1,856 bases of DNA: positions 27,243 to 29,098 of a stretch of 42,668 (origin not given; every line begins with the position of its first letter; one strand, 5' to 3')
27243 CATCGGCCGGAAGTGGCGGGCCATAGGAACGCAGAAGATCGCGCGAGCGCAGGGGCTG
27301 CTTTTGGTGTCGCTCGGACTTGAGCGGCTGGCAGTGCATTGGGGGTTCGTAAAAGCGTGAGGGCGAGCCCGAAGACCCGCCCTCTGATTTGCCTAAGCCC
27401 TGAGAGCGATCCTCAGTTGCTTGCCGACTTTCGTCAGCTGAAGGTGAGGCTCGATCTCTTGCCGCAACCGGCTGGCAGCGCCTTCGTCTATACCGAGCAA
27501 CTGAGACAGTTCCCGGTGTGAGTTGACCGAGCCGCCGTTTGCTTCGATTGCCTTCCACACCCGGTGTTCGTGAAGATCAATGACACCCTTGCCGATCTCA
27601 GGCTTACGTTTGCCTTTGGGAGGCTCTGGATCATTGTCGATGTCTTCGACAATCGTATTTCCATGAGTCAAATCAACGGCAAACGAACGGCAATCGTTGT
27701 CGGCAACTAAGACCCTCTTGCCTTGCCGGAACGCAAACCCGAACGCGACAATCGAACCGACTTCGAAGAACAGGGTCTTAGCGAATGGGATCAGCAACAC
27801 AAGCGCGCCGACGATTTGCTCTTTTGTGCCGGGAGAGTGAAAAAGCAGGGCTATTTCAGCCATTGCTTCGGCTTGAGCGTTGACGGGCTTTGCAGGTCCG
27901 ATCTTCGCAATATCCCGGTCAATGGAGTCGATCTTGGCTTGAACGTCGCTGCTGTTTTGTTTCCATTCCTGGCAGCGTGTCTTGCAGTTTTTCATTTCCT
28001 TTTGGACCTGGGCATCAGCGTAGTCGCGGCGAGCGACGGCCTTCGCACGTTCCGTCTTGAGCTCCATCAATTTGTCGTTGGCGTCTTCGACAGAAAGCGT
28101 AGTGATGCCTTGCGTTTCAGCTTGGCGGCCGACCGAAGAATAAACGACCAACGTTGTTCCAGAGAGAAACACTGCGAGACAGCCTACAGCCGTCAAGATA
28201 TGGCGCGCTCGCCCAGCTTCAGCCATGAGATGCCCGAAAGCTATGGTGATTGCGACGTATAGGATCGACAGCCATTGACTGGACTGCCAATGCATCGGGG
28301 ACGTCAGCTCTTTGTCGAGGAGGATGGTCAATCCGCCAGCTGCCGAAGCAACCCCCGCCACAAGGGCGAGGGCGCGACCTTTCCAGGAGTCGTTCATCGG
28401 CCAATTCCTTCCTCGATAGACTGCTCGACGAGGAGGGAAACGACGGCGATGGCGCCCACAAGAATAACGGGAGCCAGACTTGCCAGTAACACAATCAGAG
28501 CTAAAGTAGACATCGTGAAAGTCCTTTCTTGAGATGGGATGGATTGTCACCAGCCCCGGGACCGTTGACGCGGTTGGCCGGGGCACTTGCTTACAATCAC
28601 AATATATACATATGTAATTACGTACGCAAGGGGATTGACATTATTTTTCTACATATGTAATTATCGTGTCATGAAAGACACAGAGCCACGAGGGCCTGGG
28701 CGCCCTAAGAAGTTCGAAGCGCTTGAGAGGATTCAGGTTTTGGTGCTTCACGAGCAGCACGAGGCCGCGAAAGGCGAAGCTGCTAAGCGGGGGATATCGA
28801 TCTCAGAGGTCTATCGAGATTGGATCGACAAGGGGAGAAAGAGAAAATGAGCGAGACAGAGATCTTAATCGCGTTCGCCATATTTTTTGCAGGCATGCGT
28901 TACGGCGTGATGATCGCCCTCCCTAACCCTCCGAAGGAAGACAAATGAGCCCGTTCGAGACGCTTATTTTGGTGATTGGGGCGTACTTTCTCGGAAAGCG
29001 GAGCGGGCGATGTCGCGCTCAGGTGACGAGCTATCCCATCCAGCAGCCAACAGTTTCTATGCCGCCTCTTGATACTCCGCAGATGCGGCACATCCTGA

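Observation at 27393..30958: Self-regulated divergent membrane module: two distantly similar 3TM/coiled-coil/TM proteins, three micro-peptides and an AT-hook/RHH regulator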

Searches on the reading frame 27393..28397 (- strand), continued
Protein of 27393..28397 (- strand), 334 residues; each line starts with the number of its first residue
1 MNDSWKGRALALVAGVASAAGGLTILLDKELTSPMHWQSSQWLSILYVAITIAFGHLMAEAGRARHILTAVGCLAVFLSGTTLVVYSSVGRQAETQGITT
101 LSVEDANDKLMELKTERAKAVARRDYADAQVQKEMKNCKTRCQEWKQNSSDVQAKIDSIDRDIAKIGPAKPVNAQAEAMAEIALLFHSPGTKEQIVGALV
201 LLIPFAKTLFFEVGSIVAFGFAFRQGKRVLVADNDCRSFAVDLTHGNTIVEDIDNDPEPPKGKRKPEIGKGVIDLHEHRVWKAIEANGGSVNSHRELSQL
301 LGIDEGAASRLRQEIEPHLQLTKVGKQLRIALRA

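Call 57: find_encoding_contigs(protein=P0092, flank=10000, max_places=2)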
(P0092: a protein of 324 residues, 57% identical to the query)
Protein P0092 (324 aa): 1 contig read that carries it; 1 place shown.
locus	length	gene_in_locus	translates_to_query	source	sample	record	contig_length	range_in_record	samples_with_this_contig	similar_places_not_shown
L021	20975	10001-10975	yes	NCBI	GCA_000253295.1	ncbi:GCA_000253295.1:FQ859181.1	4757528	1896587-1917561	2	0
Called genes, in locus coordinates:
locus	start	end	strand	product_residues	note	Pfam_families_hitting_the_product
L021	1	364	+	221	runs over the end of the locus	PF00072:Response_reg, PF00486:Trans_reg_C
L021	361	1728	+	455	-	PF26769:HAMP_PhoQ, PF02518:HATPase_c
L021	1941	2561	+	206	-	-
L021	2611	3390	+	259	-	PF03988:DUF347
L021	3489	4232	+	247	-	PF01569:PAP2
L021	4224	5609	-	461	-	PF00672:HAMP (weak), PF00512:HisKA (faint), PF02518:HATPase_c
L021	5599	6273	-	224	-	PF00072:Response_reg, PF00486:Trans_reg_C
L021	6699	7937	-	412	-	PF07690:MFS_1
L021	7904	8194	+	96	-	-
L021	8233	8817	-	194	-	-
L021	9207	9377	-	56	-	-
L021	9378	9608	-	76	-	-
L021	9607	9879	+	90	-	-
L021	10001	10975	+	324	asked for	-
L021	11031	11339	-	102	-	-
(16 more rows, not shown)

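Call 58: find_encoding_contigs(protein=P0079, flank=10000, max_places=2)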
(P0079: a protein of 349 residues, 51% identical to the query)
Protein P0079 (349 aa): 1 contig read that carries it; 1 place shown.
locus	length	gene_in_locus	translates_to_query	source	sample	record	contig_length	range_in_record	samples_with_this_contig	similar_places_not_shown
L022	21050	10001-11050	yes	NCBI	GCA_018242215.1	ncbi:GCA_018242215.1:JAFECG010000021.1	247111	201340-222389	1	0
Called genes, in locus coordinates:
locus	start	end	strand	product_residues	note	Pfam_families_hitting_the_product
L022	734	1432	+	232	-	-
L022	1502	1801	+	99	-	-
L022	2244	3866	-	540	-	PF02661:Fic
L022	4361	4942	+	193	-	PF11300:DUF3102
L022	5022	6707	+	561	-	PF00239:Resolvase, PF07508:Recombinase, PF13408:Zn_ribbon_recom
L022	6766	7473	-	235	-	-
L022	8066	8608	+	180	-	-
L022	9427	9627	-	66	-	-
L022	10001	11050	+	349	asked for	-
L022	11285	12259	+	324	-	-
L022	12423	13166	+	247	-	-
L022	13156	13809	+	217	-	PF13489:Methyltransf_23 (weak)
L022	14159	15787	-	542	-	PF04326:SLFN_AlbA_2, PF13749:HATPase_c_4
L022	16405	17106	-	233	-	PF00239:Resolvase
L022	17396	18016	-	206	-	-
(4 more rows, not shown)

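Call 61: search_dna_similar(query=window:27393-28397:-, collection=phages, mode=protein, max_evalue=0.001, max_rows=30)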
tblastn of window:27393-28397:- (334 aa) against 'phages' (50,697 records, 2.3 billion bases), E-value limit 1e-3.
No match.

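Call 63: find_related_loci(query=A1, collection=genome_contigs, flank=8000)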
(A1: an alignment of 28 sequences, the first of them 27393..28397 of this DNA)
Query A1 (334 aa) in genome_contigs; peptide patterns used: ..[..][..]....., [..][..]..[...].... (x = any residue, [..] = any of these).
86 stretches matched a pattern; 5 encode a relative of the query (tblastn E <= 1e-3); 5 distinct loci.
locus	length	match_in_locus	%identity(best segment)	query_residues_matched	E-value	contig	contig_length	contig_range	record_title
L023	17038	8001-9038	51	1-333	9e-104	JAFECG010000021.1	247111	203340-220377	MAG: Proteobacteria bacterium isolate SZAS-18 LIN-368__21__length-247111, whole genome shotgun sequence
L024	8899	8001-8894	54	6-291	7e-90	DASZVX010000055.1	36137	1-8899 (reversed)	MAG TPA_asm: Hyphomicrobium sp. isolate SMAG_U6142 k141_191363, whole genome shotgun sequence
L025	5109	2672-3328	48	7-225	4e-57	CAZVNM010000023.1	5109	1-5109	MAG TPA_asm: uncultured Bifidobacteriaceae bacterium isolate SRP329715_co1_193 genome assembly, contig: NODE_25685_lengt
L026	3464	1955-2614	45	7-227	5e-46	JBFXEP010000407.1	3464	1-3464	MAG: Hyphomicrobium sp. isolate CA_2019_TPIn_119 NODE_129719_length_3464_cov_5.138148_TPIn, whole genome shotgun sequenc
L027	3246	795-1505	31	8-245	4e-22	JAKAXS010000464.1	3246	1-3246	MAG: Proteobacteria bacterium isolate YS2.bin16 NODE_21768_length_3246_cov_1.419045, whole genome shotgun sequence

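Call 64: search_protein_families(library=pfam, alignment_id=A3, max_evalue=0.1)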
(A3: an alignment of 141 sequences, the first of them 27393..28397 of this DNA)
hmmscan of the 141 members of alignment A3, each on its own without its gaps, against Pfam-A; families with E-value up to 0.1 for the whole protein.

A. member 1, window:27393-28397:- (334 aa): 0 families

B. families by the number of members that match (of 141 scanned): 124 families (the first 25 are shown)
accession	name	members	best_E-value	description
PF12802.13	MarR_2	34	3.5e-10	MarR family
PF13384.12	HTH_23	29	4.3e-05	Homeodomain-like domain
PF13545.12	HTH_Crp_2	23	0.00019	Crp-like helix-turn-helix domain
PF01047.28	MarR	22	3.2e-08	MarR family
PF13518.12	HTH_28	21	3.9e-05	Helix-turn-helix domain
PF09339.16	HTH_IclR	19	2.1e-05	IclR helix-turn-helix domain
PF24034.1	DUF7343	15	1.7e-06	Domain of unknown function (DUF7343)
PF13730.12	HTH_36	12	0.00013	Helix-turn-helix domain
PF14362.11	DUF4407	11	0.00028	Domain of unknown function (DUF4407)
PF04218.19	CENP-B_N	11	0.00053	CENP-B N-terminal DNA-binding domain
PF13412.12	HTH_24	9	2.2e-05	Winged helix-turn-helix DNA-binding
PF00392.27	GntR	9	9.7e-05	Bacterial regulatory proteins, gntR family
PF25213.1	HVO_A0261_N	9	0.00013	HVO_A0261 N-terminal domain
PF13551.12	HTH_29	9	0.00051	Winged helix-turn helix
PF13404.12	HTH_AsnC-type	7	0.0026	AsnC-type helix-turn-helix domain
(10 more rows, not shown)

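Call 90: search_protein_families(library=pfam, proteins=[P0303, P0320, P0248, P0313, P0326, P0331, P0292, P0299, P0237, P0206], max_evalue=0.1)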
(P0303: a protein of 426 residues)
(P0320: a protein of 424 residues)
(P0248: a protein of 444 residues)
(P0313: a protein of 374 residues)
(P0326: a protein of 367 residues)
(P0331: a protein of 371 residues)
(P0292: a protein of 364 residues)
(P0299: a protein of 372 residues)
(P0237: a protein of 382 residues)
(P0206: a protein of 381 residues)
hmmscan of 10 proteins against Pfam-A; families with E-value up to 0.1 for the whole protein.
P0303 (426 aa): 3 families
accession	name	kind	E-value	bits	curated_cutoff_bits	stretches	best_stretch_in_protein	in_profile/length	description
PF12802.13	MarR_2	-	9.3e-06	26.2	27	1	367-416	6-55/61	MarR family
PF13384.12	HTH_23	-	0.0035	17.6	24.6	1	386-410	22-46/50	Homeodomain-like domain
PF13545.12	HTH_Crp_2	-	0.028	14.8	27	1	382-413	23-55/70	Crp-like helix-turn-helix domain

P0320 (424 aa): 6 families
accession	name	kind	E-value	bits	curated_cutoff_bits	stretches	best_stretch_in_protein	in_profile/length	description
PF12802.13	MarR_2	-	0.0045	17.6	27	1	320-352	7-39/61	MarR family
PF12840.13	HTH_20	-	0.0046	17.3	27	1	322-355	8-40/51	Helix-turn-helix domain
PF12728.13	HTH_17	-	0.035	14.8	27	1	335-373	3-39/51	Helix-turn-helix domain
PF04545.22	Sigma70_r4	-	0.04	13.9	24.1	1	331-362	18-49/50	Sigma-70, region 4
PF24751.1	DUF7696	-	0.092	13.3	27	0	92-121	24-52/55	Family of unknown function (DUF7696)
PF20315.3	DUF6611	-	0.096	13.2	27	0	37-132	48-143/168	Family of unknown function (DUF6611)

P0248 (444 aa): 2 families
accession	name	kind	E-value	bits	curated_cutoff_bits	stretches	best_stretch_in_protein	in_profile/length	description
PF05008.21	V-SNARE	-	0.037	14.9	25.9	1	121-178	16-69/92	Vesicle transport v-SNARE protein N-terminus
PF12795.12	MscS_porin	-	0.047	13.7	34.4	1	96-184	73-163/238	Mechanosensitive ion channel porin domain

P0313 (374 aa): 0 families

P0326 (367 aa): 8 families
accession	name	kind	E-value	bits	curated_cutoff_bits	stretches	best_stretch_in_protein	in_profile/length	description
PF01047.28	MarR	-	3.9e-05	23.9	24.6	1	317-357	19-59/59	MarR family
PF12802.13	MarR_2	-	0.00013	22.5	27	1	317-355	22-60/61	MarR family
PF13384.12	HTH_23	-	0.0003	20.9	24.6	1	318-344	20-46/50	Homeodomain-like domain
PF00392.27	GntR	-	0.00037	20.5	27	1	309-349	18-58/64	Bacterial regulatory proteins, gntR family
PF13545.12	HTH_Crp_2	-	0.00038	20.8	27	1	317-352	24-57/70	Crp-like helix-turn-helix domain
PF13551.12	HTH_29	-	0.00051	20.5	28.1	1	315-355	13-55/64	Winged helix-turn helix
PF13518.12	HTH_28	-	0.0029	18.1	25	1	317-349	14-48/52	Helix-turn-helix domain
PF13613.12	HTH_Tnp_4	-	0.084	12.9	27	0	319-337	23-41/53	Helix-turn-helix of DDE superfamily endonuclease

P0331 (371 aa): 1 family
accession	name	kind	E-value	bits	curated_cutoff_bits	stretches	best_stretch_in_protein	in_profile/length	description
PF09559.15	Cas6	-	0.012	16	26.7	1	89-179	82-165/191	Cas6 Crispr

P0292 (364 aa): 2 families
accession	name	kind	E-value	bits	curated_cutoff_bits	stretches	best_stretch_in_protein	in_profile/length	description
PF13518.12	HTH_28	-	0.042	14.4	25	0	305-346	2-40/52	Helix-turn-helix domain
PF13613.12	HTH_Tnp_4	-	0.072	13.1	27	0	319-343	20-44/53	Helix-turn-helix of DDE superfamily endonuclease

P0299 (372 aa): 1 family
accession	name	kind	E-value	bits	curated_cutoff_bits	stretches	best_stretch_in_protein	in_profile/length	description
PF01964.24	ThiC_Rad_SAM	-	0.052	12.7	25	1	58-139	291-377/420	Radical SAM ThiC family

P0237 (382 aa): 0 families

P0206 (381 aa): 1 family
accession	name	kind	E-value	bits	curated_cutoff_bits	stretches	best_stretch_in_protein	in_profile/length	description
PF19220.6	Rod_CreS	-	0.015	14.8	100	1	104-137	285-318/359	Crescentin, rod domain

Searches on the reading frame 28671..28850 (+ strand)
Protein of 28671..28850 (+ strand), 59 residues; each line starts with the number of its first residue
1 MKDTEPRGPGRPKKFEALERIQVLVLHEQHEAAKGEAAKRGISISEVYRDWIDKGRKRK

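Call 4: search_protein_families(library=pfam, proteins=[window:28671-28850:+], max_evalue=0.1)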
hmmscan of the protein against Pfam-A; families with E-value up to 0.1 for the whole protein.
window:28671-28850:+ (59 aa): 1 family
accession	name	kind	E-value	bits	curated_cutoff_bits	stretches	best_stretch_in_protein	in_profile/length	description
PF09274.16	ParG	-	0.056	14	21.4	1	19-54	35-70/76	ParG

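Call 6: search_protein_families(library=phrogs, proteins=[window:28671-28850:+], max_evalue=0.1)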
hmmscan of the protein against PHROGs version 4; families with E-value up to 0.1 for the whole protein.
window:28671-28850:+ (59 aa): 1 family
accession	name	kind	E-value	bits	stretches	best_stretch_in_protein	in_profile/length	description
phrog_13890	-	unknown function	0.057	14.4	1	16-45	15-44/73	-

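Call 20: search_protein_families(library=padloc, proteins=[window:28671-28850:+], max_evalue=0.1)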
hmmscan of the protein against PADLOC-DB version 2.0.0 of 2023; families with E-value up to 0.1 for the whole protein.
window:28671-28850:+ (59 aa): 0 families

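Call 21: search_protein_families(library=ncbifam, proteins=[window:28671-28850:+], max_evalue=0.1)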
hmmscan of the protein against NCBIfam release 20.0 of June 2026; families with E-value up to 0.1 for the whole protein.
window:28671-28850:+ (59 aa): 0 families

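Call 82: search_solved_structures(query=window:28671-28850:+, max_evalue=10, show_alignments=2)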
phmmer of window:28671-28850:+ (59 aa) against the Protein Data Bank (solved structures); distinct sequences matched with E-value up to 10: 1.
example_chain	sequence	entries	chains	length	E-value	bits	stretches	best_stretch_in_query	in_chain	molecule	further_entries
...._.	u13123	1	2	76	0.73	13.8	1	15-57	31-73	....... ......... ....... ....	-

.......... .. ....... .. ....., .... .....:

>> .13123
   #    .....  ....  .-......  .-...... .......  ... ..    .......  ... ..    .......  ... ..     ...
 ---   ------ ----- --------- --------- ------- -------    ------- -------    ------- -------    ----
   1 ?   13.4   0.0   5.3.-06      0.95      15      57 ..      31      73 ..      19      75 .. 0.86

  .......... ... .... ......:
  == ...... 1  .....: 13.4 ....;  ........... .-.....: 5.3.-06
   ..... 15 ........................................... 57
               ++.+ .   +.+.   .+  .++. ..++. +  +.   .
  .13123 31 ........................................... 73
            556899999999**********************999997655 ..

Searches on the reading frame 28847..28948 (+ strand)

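Call 4: search_protein_families(library=pfam, proteins=[window:28847-28948:+], max_evalue=0.1)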
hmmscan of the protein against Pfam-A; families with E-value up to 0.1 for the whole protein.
window:28847-28948:+ (33 aa): 0 families

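Call 6: search_protein_families(library=phrogs, proteins=[window:28847-28948:+], max_evalue=0.1)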
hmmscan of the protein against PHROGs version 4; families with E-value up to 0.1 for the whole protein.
window:28847-28948:+ (33 aa): 1 family
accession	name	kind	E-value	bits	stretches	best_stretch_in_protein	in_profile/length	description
phrog_23825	-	unknown function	0.03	15.1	1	3-26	7-31/44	-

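Call 20: search_protein_families(library=padloc, proteins=[window:28847-28948:+], max_evalue=0.1)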
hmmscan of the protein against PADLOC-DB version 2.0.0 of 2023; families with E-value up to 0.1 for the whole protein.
window:28847-28948:+ (33 aa): 0 families

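Call 21: search_protein_families(library=ncbifam, proteins=[window:28847-28948:+], max_evalue=0.1)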
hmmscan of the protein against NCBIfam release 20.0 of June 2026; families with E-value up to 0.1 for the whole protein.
window:28847-28948:+ (33 aa): 0 families
